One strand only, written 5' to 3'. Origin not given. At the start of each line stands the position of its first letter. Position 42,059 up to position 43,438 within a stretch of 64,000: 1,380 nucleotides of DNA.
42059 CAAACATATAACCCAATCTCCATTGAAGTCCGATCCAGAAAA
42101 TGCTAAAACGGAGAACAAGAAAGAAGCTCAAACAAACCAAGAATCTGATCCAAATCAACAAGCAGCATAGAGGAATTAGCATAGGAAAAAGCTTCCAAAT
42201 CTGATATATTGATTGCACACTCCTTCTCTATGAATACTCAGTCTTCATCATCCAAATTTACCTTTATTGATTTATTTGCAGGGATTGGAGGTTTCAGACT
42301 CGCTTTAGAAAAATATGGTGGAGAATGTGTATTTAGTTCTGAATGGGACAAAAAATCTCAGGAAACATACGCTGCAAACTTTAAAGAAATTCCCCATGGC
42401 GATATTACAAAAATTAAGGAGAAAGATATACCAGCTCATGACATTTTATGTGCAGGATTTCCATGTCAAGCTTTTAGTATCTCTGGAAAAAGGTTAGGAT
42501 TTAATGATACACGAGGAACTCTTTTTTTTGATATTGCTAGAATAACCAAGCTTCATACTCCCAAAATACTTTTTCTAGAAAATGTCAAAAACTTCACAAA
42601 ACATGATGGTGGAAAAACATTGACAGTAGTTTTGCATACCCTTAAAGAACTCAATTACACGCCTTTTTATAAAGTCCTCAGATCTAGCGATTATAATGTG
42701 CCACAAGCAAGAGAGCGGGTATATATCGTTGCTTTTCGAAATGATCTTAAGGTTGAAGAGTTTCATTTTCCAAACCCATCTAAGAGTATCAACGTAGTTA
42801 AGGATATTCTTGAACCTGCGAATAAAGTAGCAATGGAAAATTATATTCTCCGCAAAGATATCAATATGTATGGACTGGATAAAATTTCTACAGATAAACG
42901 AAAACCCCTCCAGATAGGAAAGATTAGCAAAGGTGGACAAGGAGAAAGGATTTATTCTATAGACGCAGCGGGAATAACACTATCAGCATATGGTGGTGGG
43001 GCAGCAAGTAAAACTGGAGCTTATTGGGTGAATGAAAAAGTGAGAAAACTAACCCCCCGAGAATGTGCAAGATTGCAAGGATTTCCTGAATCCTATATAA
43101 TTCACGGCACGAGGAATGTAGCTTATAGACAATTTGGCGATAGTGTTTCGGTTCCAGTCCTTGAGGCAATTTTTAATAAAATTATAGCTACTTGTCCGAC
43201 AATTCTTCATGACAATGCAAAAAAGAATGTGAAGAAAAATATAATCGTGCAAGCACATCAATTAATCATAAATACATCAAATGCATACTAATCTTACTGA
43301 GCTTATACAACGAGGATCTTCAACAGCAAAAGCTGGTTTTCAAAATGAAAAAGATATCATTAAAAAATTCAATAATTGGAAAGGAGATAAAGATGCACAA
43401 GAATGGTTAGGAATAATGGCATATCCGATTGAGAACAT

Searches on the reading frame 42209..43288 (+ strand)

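Call 96: search_protein_families(library=pfam, proteins=[window:42209-43288:+], max_evalue=0.00001)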
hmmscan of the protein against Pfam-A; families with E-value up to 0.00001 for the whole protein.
window:42209-43288:+ (360 aa): 1 family
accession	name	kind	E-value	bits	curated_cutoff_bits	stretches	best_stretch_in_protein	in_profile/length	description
PF00145.23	DNA_methylase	-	3.7e-100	335.9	22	1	17-326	1-323/324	C-5 cytosine-specific DNA methylase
